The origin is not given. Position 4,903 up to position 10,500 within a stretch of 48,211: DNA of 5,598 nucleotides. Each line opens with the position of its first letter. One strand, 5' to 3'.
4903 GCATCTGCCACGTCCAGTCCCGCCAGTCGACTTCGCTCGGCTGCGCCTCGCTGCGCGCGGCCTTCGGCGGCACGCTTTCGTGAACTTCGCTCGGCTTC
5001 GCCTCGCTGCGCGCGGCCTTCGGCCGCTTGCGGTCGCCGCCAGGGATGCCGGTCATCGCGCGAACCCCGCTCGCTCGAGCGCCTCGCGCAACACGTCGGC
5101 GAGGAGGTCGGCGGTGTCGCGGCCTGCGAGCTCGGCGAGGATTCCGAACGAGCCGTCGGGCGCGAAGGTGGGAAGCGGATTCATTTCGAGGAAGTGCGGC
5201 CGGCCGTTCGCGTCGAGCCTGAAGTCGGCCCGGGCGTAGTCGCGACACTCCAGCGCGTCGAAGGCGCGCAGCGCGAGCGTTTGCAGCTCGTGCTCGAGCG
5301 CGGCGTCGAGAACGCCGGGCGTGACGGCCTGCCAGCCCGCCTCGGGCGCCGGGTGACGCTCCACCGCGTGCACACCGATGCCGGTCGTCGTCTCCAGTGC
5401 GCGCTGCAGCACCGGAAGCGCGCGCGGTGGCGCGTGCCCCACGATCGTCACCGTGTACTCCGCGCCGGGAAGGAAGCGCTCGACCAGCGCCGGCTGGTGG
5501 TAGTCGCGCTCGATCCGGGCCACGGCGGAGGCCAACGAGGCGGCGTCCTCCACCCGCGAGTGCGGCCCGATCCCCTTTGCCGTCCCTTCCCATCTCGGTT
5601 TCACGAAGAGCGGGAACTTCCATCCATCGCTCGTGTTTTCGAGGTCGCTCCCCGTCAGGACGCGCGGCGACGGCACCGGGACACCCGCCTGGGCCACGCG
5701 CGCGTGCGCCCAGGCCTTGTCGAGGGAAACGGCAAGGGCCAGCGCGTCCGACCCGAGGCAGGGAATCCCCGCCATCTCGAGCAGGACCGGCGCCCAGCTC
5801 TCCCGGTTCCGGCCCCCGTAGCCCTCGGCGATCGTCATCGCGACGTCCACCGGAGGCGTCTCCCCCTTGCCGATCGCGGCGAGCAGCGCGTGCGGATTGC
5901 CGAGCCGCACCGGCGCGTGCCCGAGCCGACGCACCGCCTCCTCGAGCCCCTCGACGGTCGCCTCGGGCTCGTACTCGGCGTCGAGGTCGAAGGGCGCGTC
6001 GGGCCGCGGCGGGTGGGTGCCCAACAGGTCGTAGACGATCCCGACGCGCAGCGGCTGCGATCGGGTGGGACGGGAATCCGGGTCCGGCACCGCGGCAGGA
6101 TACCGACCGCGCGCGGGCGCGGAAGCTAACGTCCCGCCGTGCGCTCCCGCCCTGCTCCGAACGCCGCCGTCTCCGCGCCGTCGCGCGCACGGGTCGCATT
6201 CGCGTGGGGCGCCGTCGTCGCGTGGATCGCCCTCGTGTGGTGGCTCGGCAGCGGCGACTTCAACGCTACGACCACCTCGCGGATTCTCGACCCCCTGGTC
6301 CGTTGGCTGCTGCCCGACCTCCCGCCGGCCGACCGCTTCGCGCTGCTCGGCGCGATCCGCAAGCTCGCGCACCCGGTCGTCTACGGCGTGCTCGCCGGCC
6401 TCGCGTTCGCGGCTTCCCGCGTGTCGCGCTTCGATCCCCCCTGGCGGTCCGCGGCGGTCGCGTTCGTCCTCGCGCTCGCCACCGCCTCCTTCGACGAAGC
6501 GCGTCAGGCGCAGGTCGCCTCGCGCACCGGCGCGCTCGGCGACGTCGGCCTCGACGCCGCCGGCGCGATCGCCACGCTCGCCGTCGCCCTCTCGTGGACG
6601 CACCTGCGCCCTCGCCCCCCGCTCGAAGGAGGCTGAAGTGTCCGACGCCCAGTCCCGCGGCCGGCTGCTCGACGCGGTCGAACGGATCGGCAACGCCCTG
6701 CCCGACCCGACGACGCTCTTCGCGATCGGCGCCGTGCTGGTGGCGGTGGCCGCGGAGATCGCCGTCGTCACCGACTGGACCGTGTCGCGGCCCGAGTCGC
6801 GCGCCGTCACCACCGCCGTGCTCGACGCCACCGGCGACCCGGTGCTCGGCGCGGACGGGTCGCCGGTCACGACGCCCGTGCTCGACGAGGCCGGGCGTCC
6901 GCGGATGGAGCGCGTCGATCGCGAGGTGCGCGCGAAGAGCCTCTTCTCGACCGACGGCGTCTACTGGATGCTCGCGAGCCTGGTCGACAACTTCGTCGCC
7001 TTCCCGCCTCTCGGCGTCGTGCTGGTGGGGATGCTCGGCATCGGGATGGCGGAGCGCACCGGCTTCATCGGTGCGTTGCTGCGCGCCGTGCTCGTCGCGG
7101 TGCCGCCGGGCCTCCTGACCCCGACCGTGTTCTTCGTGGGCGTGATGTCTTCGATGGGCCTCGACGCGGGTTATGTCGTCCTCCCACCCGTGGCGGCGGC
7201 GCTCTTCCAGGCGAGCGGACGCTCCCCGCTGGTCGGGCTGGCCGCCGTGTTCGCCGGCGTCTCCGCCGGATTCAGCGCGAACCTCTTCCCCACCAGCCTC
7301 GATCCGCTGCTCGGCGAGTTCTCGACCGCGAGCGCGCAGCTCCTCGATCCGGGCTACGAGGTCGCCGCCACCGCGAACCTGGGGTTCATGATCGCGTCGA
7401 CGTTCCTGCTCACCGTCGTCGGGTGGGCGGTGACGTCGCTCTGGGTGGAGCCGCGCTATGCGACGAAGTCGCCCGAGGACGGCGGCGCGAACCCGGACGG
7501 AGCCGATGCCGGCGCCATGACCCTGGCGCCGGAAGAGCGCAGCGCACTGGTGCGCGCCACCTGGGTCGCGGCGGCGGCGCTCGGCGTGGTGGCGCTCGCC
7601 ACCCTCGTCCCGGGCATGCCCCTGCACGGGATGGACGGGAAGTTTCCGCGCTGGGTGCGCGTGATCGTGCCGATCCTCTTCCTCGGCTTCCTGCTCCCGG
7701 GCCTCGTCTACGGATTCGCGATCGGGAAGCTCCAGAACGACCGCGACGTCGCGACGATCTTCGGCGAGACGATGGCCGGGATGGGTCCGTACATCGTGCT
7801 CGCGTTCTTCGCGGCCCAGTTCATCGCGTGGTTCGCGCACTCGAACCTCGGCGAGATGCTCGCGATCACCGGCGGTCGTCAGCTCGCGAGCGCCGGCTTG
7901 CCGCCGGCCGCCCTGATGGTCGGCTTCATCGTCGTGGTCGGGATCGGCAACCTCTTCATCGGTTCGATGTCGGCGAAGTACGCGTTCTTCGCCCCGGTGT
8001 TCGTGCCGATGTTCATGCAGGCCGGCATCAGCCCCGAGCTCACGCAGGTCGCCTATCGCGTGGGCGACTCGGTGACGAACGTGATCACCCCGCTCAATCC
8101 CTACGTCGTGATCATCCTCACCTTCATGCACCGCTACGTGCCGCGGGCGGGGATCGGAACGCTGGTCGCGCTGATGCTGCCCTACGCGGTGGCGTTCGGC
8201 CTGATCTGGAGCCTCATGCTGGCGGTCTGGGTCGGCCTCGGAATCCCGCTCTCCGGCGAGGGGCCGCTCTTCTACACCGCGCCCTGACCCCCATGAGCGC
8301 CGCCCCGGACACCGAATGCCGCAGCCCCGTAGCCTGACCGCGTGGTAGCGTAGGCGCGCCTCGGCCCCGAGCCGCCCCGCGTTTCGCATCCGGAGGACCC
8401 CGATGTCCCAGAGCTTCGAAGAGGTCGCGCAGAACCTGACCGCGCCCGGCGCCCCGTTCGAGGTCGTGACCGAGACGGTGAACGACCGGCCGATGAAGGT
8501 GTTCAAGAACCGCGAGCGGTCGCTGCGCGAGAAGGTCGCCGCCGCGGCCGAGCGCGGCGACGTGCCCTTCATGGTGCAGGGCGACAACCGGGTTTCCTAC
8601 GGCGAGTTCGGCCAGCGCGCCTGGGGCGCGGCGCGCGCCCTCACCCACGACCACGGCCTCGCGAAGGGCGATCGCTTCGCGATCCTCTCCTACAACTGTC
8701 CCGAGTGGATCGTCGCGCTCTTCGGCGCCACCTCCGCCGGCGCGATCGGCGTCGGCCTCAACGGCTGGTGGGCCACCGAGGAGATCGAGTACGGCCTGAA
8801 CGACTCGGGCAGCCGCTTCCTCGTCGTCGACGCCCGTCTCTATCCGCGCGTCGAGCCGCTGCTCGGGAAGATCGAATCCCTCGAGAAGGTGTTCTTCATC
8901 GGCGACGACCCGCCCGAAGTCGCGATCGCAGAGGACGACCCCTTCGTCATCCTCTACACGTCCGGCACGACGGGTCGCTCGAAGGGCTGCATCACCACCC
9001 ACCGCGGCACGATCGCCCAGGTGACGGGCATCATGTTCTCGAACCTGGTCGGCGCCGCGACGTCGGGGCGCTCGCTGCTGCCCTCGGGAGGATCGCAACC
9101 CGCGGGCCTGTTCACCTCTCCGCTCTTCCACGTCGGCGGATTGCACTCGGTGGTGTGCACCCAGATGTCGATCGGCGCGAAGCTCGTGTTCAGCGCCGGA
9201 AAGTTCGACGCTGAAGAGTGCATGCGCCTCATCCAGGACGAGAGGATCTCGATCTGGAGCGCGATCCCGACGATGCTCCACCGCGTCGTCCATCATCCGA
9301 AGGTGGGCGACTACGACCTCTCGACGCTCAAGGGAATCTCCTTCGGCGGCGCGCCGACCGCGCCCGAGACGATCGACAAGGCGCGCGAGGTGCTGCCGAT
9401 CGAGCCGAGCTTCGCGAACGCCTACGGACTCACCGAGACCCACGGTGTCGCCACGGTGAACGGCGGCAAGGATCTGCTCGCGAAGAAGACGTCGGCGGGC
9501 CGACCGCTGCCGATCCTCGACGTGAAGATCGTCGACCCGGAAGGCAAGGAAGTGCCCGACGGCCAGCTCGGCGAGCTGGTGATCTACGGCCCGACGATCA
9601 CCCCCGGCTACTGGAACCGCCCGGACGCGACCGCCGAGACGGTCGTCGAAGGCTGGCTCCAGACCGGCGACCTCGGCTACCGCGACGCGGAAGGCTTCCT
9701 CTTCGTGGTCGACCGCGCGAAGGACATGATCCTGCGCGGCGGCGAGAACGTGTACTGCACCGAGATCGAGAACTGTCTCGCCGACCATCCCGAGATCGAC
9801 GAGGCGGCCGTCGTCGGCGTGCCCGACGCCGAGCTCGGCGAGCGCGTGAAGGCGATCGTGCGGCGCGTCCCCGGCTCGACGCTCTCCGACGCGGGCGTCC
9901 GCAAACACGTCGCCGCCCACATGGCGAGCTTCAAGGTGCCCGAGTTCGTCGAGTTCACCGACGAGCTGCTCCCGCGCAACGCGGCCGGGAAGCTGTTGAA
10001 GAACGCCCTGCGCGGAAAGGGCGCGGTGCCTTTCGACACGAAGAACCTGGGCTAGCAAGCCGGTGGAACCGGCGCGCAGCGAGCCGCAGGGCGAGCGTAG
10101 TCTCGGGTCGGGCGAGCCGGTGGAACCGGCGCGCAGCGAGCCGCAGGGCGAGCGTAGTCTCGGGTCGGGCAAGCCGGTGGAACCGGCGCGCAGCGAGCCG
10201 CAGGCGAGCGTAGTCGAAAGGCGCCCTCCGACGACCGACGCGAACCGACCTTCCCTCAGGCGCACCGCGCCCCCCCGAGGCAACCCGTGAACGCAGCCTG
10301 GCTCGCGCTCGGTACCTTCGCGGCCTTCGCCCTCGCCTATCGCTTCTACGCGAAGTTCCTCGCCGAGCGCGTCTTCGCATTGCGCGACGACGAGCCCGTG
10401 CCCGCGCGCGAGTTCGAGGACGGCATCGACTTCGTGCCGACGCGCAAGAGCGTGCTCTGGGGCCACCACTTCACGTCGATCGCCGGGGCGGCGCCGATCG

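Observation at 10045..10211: Dispersed 50-57-bp repeat family: variable-sequence but always-pairing hairpin plus a conserved tail, anchored at gene ends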

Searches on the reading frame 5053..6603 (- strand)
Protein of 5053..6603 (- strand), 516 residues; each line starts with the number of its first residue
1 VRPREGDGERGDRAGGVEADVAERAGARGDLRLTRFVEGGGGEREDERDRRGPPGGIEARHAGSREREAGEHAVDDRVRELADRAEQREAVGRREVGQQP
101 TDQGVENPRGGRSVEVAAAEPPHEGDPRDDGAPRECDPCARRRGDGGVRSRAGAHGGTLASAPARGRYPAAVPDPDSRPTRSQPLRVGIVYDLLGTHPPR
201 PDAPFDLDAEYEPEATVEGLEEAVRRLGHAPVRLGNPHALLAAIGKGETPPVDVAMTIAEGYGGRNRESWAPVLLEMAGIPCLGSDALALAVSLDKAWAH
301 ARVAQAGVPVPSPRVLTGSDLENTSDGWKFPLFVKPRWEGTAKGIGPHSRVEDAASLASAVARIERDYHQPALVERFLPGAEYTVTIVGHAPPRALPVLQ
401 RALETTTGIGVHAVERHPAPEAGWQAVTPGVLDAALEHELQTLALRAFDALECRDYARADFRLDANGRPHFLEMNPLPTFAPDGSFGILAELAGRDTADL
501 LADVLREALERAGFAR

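Call 59: search_protein_families(library=pfam, proteins=[window:5053-6603:-], max_evalue=0.00001)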
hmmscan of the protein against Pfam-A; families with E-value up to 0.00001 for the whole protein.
window:5053-6603:- (516 aa): 1 family
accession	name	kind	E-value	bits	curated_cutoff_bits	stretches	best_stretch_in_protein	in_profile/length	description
PF07478.18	Dala_Dala_lig_C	-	1.7e-22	80.4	24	1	321-505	20-203/204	D-ala D-ala ligase C-terminus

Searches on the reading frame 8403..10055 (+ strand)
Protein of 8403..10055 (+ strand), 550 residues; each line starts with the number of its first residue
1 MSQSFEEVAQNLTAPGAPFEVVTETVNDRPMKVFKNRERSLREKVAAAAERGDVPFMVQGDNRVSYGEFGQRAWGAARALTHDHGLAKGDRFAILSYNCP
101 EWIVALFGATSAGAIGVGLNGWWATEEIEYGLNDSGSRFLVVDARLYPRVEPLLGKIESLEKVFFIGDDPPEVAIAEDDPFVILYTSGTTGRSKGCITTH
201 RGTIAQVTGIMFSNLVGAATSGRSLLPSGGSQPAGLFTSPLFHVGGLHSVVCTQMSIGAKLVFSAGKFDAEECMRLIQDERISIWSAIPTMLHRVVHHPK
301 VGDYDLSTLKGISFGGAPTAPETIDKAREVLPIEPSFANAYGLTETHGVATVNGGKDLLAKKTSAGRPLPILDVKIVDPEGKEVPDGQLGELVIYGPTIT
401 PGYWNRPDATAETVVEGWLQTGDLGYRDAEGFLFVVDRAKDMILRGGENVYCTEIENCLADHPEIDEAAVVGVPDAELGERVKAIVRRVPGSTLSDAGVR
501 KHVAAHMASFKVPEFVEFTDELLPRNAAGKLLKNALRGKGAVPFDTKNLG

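Call 12: find_encoding_contigs(protein=window:8403-10055:+, flank=10000, max_places=10)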
Protein window:8403-10055:+ (550 aa): no gene with exactly this product is on record in the collection.

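Call 27: find_related_loci(query=window:8403-10052:+, collection=metagenome_contigs, flank=3000)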
Query window:8403-10052:+ (550 aa) in metagenome_contigs; peptide patterns used: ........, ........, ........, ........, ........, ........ (x = any residue, [..] = any of these).
146 stretches matched a pattern; 69 encode a relative of the query (tblastn E <= 1e-3); 69 distinct loci.
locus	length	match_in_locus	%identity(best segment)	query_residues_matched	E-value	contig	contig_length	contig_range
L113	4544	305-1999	78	1-548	0e+0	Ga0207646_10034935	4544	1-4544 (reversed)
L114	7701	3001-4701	81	1-550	0e+0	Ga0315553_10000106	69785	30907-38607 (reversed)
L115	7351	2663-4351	80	1-546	0e+0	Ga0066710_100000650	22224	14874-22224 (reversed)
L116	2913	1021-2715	79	1-548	0e+0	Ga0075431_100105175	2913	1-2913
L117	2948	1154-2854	79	1-550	0e+0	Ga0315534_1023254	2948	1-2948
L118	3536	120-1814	78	4-550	0e+0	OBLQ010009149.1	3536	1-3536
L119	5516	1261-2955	76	4-550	0e+0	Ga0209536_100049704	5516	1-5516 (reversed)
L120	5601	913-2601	76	4-550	0e+0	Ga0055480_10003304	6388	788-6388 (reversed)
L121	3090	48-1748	77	2-550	0e+0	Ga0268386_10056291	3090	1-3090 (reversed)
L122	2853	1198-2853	78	1-535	0e+0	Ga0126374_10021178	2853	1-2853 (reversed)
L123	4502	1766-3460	74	2-550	0e+0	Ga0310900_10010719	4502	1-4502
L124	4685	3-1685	75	7-550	0e+0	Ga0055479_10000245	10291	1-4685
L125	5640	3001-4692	74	4-549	0e+0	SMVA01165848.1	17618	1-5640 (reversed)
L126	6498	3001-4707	73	1-549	0e+0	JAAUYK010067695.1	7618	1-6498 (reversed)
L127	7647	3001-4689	74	4-548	0e+0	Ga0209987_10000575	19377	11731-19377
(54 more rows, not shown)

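Call 59: search_protein_families(library=pfam, proteins=[window:8403-10055:+], max_evalue=0.00001)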
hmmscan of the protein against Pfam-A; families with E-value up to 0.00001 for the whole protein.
window:8403-10055:+ (550 aa): 2 families
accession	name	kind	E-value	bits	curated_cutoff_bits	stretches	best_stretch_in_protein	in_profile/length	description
PF00501.34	AMP-binding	-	4.9e-80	269.6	29.9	1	47-404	4-384/384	AMP-binding enzyme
PF13193.12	AMP-binding_C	-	3.3e-17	63.6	24.5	1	454-530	1-76/76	AMP-binding enzyme C-terminal domain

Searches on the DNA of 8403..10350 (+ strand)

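Call 21: search_rna_families(source=window, start=9950, end=10350, threshold=evalue, max_evalue=10)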
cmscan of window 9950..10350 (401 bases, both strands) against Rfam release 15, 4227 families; matches with E-value up to 10: 0.
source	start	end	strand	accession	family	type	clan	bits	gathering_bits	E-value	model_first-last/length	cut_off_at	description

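Call 55: search_with_rna_model(model_id=R1, sources=[L113, L114, L115, L116, L117, L118, L119, L120, L121, L122, L123, L124, L125, L126, L127, L128, L129, L130, L131, L132, L133, L134, L135, L136, L137, L138, L139, L140, L141, L142, L143, L144, L145, L146, L147, L148, L149, L150, L151, L152, L153, L154, L155, L156, L157, L158, L159, L160, L161, L162, L163, L164, L165, L166, L167, L168, L169, L170, L171, L172, L173, L174, L175, L176, L177, L178, L179, L180, L181, L107, L108, L109, L110, L111, L112], max_evalue=0.001)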
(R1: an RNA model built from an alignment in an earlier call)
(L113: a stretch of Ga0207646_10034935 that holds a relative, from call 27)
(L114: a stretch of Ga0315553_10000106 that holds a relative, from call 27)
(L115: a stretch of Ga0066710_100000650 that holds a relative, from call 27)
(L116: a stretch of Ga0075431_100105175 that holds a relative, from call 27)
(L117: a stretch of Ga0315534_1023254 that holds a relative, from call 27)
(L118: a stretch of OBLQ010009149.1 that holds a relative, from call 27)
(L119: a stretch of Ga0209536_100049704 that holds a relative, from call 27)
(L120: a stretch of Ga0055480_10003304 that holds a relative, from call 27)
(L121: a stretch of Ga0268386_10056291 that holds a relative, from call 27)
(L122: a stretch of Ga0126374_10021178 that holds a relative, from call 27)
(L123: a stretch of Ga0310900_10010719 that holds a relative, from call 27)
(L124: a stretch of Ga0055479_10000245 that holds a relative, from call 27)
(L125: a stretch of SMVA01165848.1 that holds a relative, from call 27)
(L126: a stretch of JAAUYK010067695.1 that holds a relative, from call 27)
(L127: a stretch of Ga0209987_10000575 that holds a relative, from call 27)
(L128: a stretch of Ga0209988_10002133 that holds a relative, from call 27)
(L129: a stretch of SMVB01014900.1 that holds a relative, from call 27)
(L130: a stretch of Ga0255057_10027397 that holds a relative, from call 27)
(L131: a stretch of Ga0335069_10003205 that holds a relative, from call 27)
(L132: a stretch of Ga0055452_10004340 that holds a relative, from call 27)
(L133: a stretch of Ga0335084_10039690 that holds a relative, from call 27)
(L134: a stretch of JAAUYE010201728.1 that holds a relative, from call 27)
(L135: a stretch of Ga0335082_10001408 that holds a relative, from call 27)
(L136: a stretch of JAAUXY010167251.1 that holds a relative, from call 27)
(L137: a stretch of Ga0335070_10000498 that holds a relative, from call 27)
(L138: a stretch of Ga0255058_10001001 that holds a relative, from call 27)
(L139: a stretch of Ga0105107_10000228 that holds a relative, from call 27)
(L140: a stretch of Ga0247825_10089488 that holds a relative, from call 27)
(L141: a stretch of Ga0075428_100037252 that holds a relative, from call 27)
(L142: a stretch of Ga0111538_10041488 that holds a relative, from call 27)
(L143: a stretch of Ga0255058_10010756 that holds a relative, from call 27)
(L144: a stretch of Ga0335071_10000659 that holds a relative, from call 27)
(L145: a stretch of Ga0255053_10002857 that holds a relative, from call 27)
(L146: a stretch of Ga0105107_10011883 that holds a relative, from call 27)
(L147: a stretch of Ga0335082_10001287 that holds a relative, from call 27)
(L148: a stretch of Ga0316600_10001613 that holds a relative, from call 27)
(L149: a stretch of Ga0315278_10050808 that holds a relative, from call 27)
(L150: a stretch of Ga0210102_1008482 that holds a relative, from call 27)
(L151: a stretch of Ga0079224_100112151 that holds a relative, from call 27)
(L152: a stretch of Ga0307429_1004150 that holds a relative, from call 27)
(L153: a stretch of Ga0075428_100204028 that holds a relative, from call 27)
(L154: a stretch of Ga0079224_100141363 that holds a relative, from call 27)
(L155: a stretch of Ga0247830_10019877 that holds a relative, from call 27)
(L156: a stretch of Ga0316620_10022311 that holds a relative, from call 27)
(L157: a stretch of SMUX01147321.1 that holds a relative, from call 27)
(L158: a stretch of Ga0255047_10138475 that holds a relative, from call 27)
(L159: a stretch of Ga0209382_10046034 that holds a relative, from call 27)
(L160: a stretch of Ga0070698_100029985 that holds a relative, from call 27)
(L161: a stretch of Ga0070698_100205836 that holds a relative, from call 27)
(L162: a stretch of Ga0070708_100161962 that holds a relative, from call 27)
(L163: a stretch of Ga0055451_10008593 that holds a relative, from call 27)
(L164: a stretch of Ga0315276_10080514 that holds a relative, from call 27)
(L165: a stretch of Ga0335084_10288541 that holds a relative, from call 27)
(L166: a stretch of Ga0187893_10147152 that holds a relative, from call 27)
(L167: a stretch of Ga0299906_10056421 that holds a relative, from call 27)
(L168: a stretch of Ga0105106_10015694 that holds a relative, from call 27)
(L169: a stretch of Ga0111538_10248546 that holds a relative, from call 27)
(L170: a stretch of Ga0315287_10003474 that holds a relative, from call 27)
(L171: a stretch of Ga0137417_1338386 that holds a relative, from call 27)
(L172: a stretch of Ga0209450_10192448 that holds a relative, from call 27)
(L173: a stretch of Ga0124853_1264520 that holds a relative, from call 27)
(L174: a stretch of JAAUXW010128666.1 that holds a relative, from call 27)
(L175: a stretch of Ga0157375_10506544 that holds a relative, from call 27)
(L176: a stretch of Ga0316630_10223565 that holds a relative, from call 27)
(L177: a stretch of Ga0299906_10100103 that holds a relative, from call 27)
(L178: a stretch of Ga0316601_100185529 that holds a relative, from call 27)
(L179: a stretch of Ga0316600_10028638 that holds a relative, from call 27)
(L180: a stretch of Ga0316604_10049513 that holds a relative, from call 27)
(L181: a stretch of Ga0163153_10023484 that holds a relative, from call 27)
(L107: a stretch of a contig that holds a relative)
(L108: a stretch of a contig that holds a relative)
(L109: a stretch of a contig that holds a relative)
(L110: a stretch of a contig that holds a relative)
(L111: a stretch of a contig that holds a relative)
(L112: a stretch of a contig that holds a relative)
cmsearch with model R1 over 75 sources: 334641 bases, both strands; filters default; matches with E-value up to 0.001: 16.
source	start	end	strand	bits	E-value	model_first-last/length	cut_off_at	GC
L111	7685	7738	-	76.9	1.4e-23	1-54/54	no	0.74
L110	3461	3515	+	60.2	9.9e-18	1-54/54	no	0.75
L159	961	1014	+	59.6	1.6e-17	1-54/54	no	0.72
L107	3700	3757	+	57.8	6.8e-17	1-54/54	no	0.74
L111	7610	7664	-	56.9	1.4e-16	1-54/54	no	0.69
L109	562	607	+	55.4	4.8e-16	1-54/54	no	0.72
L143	3614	3667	-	49.6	4.9e-14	1-54/54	no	0.76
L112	2639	2682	+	47.3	3.1e-13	1-54/54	no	0.7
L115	2093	2136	-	46.5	5.7e-13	1-54/54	no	0.68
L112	2683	2726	+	46.3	7.1e-13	1-54/54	no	0.7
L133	2684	2732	-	44.8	2.3e-12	1-54/54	no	0.76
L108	1337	1396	-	44.6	2.7e-12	1-54/54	no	0.73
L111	7533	7589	-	43.3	7.6e-12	1-54/54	no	0.65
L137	92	143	-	34.9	6.8e-09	1-54/54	no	0.73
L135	1259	1310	-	21.6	0.0003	1-54/54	no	0.71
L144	5507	5564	+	20.7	0.0006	1-54/54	no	0.67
